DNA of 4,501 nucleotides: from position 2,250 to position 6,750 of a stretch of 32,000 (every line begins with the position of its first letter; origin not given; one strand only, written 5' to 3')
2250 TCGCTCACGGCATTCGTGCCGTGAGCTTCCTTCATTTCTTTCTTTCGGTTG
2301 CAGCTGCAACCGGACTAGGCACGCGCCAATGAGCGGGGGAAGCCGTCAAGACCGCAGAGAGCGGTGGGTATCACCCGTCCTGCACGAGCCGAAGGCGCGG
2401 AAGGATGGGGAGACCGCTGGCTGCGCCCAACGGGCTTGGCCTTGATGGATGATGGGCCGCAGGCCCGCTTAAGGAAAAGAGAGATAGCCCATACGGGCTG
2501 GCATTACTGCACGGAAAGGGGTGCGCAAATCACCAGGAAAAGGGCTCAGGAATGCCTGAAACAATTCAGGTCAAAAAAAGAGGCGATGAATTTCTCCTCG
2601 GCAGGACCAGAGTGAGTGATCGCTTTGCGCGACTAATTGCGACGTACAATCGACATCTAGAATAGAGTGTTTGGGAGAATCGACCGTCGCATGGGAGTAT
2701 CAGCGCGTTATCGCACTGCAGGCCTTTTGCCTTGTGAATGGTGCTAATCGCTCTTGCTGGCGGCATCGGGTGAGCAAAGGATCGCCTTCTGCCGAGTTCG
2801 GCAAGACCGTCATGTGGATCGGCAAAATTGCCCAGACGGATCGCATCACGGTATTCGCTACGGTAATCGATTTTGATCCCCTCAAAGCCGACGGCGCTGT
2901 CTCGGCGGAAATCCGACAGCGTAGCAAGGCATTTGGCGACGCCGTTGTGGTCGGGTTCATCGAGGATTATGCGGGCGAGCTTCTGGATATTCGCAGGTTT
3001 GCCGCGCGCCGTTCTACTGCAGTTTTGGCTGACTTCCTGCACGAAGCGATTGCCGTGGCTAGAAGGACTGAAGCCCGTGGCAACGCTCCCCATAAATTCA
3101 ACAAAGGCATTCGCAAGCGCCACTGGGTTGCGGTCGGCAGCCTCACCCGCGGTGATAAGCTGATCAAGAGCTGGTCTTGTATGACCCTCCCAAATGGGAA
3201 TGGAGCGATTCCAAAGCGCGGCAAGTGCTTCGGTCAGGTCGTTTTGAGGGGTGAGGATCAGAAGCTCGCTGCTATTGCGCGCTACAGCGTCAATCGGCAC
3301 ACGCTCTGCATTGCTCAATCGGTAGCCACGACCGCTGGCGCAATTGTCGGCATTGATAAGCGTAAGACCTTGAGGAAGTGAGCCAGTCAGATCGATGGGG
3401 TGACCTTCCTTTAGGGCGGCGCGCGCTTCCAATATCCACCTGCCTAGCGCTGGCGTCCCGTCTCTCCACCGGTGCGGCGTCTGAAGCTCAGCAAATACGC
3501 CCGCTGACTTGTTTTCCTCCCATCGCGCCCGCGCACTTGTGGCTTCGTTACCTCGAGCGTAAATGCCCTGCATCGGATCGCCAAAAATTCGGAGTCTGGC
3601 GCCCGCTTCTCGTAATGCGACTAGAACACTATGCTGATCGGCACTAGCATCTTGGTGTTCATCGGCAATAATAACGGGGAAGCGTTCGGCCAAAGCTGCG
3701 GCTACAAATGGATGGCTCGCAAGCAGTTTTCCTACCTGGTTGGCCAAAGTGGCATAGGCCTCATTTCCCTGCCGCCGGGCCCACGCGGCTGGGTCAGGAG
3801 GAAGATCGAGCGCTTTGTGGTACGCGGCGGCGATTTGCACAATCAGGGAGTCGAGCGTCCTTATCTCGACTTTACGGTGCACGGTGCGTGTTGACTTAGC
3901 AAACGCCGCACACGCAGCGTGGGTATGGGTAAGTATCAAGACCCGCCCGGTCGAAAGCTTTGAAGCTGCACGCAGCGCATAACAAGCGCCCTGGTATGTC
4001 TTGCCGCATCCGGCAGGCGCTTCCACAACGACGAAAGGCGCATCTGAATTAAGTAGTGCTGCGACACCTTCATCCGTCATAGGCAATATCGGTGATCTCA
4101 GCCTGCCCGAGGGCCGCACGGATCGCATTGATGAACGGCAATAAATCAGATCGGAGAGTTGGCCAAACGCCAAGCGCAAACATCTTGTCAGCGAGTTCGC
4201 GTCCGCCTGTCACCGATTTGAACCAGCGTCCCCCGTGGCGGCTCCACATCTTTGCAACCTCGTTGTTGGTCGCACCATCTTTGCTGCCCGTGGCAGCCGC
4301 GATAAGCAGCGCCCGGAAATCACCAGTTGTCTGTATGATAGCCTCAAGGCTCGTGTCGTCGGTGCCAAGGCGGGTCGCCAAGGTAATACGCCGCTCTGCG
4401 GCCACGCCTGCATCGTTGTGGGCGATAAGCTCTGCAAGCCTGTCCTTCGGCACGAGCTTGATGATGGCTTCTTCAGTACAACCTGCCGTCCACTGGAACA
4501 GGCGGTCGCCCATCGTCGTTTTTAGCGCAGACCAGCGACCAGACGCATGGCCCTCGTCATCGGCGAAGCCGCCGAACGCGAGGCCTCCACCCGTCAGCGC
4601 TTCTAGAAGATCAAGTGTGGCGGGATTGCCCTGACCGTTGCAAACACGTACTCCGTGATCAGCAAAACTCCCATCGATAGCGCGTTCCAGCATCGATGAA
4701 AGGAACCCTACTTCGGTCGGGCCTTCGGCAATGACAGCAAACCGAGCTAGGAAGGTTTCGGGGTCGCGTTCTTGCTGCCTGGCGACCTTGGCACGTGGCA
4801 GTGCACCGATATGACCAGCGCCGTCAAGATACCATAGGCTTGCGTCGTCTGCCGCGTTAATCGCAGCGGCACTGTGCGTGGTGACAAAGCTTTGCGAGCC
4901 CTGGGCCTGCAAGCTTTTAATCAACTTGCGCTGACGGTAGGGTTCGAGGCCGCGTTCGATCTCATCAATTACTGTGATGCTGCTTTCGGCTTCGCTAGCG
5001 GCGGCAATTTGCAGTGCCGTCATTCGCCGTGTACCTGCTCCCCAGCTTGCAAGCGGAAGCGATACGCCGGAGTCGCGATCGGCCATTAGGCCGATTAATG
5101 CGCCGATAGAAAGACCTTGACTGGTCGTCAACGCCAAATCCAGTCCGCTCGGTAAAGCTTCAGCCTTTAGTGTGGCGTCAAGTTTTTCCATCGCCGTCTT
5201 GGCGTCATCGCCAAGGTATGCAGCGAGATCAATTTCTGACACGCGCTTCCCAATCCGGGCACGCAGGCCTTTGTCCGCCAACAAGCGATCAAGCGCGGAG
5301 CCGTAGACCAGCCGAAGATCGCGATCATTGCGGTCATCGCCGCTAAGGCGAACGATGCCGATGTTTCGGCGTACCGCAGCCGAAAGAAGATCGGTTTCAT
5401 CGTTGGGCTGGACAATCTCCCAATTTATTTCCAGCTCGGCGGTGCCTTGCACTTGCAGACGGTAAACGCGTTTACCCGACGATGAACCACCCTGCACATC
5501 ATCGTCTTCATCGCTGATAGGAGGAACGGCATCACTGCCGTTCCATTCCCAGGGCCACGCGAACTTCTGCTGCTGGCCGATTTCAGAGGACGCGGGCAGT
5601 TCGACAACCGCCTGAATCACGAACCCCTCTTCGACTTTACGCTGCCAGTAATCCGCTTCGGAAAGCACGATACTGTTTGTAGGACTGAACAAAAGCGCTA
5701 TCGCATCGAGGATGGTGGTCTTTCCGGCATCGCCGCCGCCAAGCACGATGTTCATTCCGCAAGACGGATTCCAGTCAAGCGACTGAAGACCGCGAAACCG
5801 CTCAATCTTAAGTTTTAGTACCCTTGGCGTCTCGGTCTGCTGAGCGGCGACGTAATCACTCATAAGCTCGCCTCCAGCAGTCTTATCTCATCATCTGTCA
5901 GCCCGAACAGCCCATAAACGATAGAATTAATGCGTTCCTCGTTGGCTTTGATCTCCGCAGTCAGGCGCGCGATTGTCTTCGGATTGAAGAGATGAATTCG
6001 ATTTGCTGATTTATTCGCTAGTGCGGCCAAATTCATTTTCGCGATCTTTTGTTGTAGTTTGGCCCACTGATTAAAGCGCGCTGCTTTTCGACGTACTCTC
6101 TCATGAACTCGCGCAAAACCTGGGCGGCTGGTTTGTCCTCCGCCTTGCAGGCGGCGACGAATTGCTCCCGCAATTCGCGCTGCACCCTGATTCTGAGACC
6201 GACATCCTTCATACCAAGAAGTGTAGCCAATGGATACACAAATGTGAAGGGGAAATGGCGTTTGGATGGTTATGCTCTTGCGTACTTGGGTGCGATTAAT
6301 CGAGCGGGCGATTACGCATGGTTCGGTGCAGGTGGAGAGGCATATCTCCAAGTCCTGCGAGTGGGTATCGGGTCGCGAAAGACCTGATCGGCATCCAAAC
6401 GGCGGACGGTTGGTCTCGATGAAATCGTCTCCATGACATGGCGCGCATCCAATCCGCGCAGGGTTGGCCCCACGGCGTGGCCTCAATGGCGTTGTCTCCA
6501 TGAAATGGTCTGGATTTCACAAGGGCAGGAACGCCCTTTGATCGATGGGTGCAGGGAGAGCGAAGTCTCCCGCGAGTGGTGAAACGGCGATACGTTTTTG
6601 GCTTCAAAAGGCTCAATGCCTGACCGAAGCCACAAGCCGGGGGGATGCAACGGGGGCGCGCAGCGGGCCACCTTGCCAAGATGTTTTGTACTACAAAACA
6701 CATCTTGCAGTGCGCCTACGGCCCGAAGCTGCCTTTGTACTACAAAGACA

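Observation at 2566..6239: Four-gene translationally coupled operon: RHH protein, 58-aa ORF, class-2 OLD nuclease and UvrD-like helicase (Gabija-like core with two extra genes)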

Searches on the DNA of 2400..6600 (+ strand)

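Call 6: search_dna_similar(query=window:2400-6600:+, collection=plasmids, mode=near, max_rows=20)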
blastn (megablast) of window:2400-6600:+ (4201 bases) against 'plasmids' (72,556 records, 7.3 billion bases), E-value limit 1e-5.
Records with a match: 1; places in all: 1; records where one place covers at least 80% of the query: 0.
Best place of each record, by identity: 80-90% 1.
By first word of the organism name: Tritonibacter 1.
By predicted mobility (MOB-suite, as given by PLSDB): non-mobilizable 1.
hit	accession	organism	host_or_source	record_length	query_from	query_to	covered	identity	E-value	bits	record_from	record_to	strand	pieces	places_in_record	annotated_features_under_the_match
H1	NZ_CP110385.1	Tritonibacter mobilis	-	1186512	4079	4180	2%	81.6%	1e-12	84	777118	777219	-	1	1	record has no annotation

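Call 90: search_dna_similar(query=window:6030-6260:-, collection=plasmids, mode=distant, max_rows=25)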
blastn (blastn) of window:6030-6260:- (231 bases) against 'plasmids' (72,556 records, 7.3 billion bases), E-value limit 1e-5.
Records with a match: 3; places in all: 3; records where one place covers at least 80% of the query: 0.
Best place of each record, by identity: 60-80% 3.
By first word of the organism name: Methylocystis 2; Sphingobium 1.
By predicted mobility (MOB-suite, as given by PLSDB): non-mobilizable 2; conjugative 1.
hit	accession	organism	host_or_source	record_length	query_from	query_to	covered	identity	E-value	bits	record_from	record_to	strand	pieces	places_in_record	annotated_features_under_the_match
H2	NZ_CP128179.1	Sphingobium baderi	mixed culture,activated sludge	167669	5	170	72%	70.1%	1e-9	71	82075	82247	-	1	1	hypothetical protein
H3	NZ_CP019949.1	Methylocystis bryophila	-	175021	22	173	66%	72.0%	4e-10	72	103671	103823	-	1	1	none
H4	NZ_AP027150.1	Methylocystis bryophila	-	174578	22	173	66%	72.0%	4e-10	72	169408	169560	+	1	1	none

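Call 91: get_annotated_region(hit=H2, flank=8000)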
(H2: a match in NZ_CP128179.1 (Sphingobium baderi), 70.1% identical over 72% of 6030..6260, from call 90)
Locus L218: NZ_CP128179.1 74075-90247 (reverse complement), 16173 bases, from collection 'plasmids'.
description: Sphingobium baderi strain SC-1 plasmid unnamed2, complete sequence
organism: Sphingobium baderi (NCBI taxid 1332080)
taxonomy: Bacteria; Pseudomonadota; Alphaproteobacteria; Sphingomonadales; Sphingomonadaceae; Sphingobium; Sphingobium baderi
host: -; source: mixed culture,activated sludge; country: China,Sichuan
typing (MOB-suite, as given by PLSDB): conjugative; replicon rep_cluster_647; relaxase MOBP; mating-pair formation MPF_T
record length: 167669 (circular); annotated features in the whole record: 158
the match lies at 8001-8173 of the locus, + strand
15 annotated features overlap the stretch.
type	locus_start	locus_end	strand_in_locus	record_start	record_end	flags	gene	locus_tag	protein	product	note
CDS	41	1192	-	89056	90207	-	-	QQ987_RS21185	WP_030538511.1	IS110 family transposase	-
CDS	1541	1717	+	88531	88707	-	-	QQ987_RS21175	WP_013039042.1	hypothetical protein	-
CDS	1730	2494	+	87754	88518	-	-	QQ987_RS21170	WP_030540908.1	ParA family protein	-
CDS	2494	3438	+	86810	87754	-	-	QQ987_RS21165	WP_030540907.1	ParB/RepB/Spo0J family partition protein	GO:0007059 - chromosome segregation [Evidence IEA]; GO:0000910 - cytokinesis [Evidence IEA]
CDS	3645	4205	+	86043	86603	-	-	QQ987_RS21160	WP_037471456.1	plasmid mobilization relaxosome protein MobC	-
CDS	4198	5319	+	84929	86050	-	-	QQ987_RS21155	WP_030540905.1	relaxase/mobilization nuclease domain-containing protein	-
CDS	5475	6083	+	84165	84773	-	-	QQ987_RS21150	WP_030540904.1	DUF6088 family protein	-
CDS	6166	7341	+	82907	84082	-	-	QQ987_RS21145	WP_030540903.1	AAA family ATPase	-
CDS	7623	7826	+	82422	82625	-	-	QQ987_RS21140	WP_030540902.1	hypothetical protein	-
CDS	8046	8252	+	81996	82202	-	-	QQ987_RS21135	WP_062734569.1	hypothetical protein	-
CDS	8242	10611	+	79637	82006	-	-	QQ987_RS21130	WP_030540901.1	EcoAI/FtnUII family type I restriction enzme subunit R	-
CDS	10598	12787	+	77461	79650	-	-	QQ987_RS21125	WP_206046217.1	N-6 DNA methylase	GO:0006306 - DNA methylation [Evidence IEA]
CDS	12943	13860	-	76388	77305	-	-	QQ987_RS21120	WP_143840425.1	hypothetical protein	-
CDS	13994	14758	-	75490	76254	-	-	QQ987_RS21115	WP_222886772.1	hypothetical protein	-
CDS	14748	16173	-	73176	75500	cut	-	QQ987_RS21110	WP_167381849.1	Mov34/MPN/PAD-1 family protein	-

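Call 92: get_annotated_region(hit=H3, flank=8000)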
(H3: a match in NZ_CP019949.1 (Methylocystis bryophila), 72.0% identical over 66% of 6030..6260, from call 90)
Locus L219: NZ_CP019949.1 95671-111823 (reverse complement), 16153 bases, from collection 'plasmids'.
description: Methylocystis bryophila strain S285 plasmid p1, complete sequence
organism: Methylocystis bryophila (NCBI taxid 655015)
taxonomy: Bacteria; Pseudomonadota; Alphaproteobacteria; Hyphomicrobiales; Methylocystaceae; Methylocystis; Methylocystis bryophila
host: -; source: -; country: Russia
typing (MOB-suite, as given by PLSDB): non-mobilizable; replicon rep_cluster_86
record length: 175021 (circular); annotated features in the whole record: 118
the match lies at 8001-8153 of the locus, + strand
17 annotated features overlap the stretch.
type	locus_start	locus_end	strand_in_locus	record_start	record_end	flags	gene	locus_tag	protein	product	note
CDS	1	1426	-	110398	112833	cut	-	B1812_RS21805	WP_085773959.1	VirB4 family type IV secretion system protein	-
CDS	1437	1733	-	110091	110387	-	-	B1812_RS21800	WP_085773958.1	VirB3 family type IV secretion system protein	-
CDS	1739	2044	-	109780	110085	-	-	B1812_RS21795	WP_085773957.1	TrbC/VirB2 family protein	-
CDS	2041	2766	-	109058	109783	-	-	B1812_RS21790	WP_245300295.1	lytic transglycosylase domain-containing protein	-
CDS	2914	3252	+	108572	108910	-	-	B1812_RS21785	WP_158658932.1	hypothetical protein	-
CDS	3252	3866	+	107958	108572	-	-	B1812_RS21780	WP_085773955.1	hypothetical protein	-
CDS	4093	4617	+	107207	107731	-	-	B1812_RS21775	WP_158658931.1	hypothetical protein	-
CDS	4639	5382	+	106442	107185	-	-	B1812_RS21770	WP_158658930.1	hypothetical protein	-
CDS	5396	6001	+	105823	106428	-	-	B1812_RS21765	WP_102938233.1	succinoglycan biosynthesis protein exoi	-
CDS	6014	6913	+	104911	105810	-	-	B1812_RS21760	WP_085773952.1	toprim domain-containing protein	-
CDS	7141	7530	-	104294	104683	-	-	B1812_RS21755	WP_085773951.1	hypothetical protein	-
CDS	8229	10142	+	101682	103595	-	-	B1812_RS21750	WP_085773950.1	AAA family ATPase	-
CDS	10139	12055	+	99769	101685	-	-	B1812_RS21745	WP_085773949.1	ATP-dependent helicase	-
CDS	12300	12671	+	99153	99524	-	-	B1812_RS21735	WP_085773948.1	hypothetical protein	-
CDS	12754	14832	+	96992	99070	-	-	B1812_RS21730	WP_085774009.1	ParB/RepB/Spo0J family partition protein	-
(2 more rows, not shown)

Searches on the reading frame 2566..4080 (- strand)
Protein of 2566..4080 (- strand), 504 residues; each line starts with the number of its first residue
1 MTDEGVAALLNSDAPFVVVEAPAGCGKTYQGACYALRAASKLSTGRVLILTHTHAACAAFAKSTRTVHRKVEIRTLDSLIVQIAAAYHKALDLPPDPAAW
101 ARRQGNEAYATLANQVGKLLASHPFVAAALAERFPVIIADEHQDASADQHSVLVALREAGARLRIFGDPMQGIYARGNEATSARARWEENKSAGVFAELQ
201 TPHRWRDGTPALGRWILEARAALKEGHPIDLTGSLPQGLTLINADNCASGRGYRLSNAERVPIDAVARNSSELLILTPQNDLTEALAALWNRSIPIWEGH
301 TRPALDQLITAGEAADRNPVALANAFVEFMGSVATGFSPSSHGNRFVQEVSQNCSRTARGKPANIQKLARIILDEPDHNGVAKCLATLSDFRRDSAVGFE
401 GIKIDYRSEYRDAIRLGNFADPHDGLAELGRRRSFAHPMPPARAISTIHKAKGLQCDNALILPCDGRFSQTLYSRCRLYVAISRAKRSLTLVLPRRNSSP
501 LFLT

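Call 3: search_protein_families(library=pfam, proteins=[window:2566-4080:-], max_evalue=0.1)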
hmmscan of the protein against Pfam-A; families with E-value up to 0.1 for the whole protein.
window:2566-4080:- (504 aa): 12 families
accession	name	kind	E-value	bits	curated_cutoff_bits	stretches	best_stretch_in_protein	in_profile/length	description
PF00580.27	UvrD-helicase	-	2.2e-12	47.7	23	2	108-175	187-254/271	UvrD/REP helicase N-terminal domain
PF13538.12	UvrD_C_2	-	3e-09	37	27.4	1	445-492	4-52/52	UvrD-like helicase C-terminal domain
PF13245.12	AAA_19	-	1.4e-08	35.5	25.1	1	12-175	9-132/134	AAA domain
PF13604.12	AAA_30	-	2.8e-08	34.1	27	1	6-171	10-127/191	AAA domain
PF01443.25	Viral_helicase1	-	1.7e-05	25.2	21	1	442-491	178-226/228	Viral superfamily 1 RNA helicase core domain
PF13361.12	UvrD_C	-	3e-05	24.1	25.6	1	444-492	288-346/350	UvrD-like helicase C-terminal domain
PF02562.22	PhoH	-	0.00017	21.6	27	1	13-51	18-56/205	PhoH-like protein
PF13401.12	AAA_22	-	0.0022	18.8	27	0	12-158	3-109/130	AAA domain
PF13191.12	AAA_16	-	0.003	18.5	32.6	1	13-158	23-157/167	AAA ATPase domain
PF04851.21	ResIII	-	0.013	15.8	22.5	1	14-67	23-76/164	Type III restriction enzyme, res subunit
PF00270.35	DEAD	-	0.015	15.5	26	1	17-75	17-76/167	DEAD/DEAH box helicase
PF04364.18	DNA_pol3_chi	-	0.044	14.4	25.4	0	131-195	68-132/135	DNA polymerase III chi subunit, HolC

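Call 4: search_protein_families(library=padloc, proteins=[window:2566-4080:-], max_evalue=0.1)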
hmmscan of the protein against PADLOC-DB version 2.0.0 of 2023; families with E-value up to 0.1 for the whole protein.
window:2566-4080:- (504 aa): 56 families (the best 25 are shown)
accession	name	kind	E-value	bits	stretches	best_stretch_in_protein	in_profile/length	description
PDLC04173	GajB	-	7.2e-57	191.4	1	17-494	12-463/471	-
PDLC04171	GajB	-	6.6e-25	85.9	1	19-247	16-238/392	-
PDLC04172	GajB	-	6.4e-21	72.9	2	18-225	9-211/505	-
PDLC00104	GajB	-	4.7e-17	60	2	101-176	133-207/574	UrvD helicase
PDLC03802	RTasHel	-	1.3e-16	58.7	3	109-175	168-234/675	DRT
PDLC00106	GajB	-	6.8e-16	55.9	1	116-175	188-247/577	UrvD helicase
PDLC00119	GajB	-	7.9e-16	56.1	2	118-175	203-260/565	UrvD helicase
PDLC00138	GajB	-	1e-14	52.2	2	118-175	205-263/581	UrvD helicase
PDLC00136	GajB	-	9.9e-14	49.1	1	127-185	200-259/570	UrvD helicase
PDLC00109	GajB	-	1.1e-13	48.6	2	111-179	153-222/647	UrvD helicase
PDLC00122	GajB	-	3.1e-13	47.5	2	443-492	423-471/502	UrvD helicase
PDLC00112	GajB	-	3.8e-13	46.9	1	125-176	203-254/581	UrvD helicase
PDLC00107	GajB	-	3.8e-13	46.9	2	115-175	197-257/587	UrvD helicase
PDLC00129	GajB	-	4.3e-13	46.7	1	118-175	209-268/594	UrvD helicase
PDLC00111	GajB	-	1.2e-12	45.3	1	117-189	183-260/625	UrvD helicase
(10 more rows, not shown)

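Call 5: search_protein_families(library=ncbifam, proteins=[window:2566-4080:-], max_evalue=0.1)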
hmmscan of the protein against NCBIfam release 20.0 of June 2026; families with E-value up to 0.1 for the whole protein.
window:2566-4080:- (504 aa): 12 families
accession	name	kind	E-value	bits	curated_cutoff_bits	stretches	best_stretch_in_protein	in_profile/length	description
TIGR00609.1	recB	equivalog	1.3e-11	43.4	696.05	1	115-175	351-415/1175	exodeoxyribonuclease V subunit beta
NF008128.0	PRK10876.1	equivalog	7.9e-06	23.8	1697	1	124-186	368-434/1181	exodeoxyribonuclease V subunit beta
NF008276.0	PRK11054.1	equivalog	0.00012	20.7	543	1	135-206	432-505/684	DNA helicase IV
NF008743.0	PRK11773.1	equivalog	0.00025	19.5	965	1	108-177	188-258/720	DNA helicase II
TIGR01075.1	uvrD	equivalog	0.00046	18.6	1144.45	1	103-177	178-253/715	DNA helicase II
TIGR01074.1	rep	equivalog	0.0012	17.2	951.45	1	117-177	190-251/668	DNA helicase Rep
TIGR01073.1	pcrA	equivalog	0.0015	16.9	911.2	1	118-175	194-251/725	DNA helicase PcrA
TIGR01587.1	cas3_core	equivalog_domain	0.0087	15.2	102.45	1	16-67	1-52/358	CRISPR-associated helicase Cas3'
TIGR01448.2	helicase_RecD2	equivalog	0.013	13.7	500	1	446-492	643-687/713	SF1B family DNA helicase RecD2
TIGR02785.1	addA_Gpos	equivalog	0.023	12.5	707.65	0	125-174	380-432/1234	helicase-exonuclease AddAB subunit AddA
TIGR01447.1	recD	equivalog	0.069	11.7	310.15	0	447-492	530-573/597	exodeoxyribonuclease V subunit alpha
NF008127.0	PRK10875.1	equivalog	0.088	11.3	671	0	446-492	546-590/619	exodeoxyribonuclease V subunit alpha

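Call 34: search_solved_structures(query=window:2566-4080:-, max_evalue=0.001, show_alignments=1)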
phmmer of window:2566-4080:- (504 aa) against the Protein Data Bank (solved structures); distinct sequences matched with E-value up to 0.001: 10.
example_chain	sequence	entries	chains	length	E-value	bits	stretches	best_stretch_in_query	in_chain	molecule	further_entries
6ppj_B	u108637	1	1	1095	0.00011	24.2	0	116-182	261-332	UvrD/REP helicase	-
8sm3_B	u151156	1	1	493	0.00013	23.9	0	133-180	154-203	Gabija protein GajB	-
8j4t_G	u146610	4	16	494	0.00013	23.9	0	133-180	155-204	Gabija protein GajB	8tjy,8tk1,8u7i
8iud_A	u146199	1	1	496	0.00013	23.9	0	133-180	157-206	Gabija protein GajB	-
8jqb_E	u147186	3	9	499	0.00013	23.9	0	133-180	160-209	Gabija protein GajB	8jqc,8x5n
8b1t_B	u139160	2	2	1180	0.00039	22.3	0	98-186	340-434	RecBCD enzyme subunit RecB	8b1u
1w36_B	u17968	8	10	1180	0.00039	22.3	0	98-186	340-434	EXODEOXYRIBONUCLEASE V BETA CHAIN | RecBCD enzyme subunit RecB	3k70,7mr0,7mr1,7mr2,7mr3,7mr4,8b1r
6sjb_B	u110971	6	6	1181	0.00039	22.3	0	98-186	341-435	RecBCD enzyme subunit RecB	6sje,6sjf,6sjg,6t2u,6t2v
5mbv_B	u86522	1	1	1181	0.00039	22.3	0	98-186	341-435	RecBCD enzyme subunit RecB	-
5ld2_B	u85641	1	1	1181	0.00039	22.3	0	98-186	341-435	RecBCD enzyme subunit RecB,RecBCD enzyme subunit RecB,RecBCD enzyme subunit RecB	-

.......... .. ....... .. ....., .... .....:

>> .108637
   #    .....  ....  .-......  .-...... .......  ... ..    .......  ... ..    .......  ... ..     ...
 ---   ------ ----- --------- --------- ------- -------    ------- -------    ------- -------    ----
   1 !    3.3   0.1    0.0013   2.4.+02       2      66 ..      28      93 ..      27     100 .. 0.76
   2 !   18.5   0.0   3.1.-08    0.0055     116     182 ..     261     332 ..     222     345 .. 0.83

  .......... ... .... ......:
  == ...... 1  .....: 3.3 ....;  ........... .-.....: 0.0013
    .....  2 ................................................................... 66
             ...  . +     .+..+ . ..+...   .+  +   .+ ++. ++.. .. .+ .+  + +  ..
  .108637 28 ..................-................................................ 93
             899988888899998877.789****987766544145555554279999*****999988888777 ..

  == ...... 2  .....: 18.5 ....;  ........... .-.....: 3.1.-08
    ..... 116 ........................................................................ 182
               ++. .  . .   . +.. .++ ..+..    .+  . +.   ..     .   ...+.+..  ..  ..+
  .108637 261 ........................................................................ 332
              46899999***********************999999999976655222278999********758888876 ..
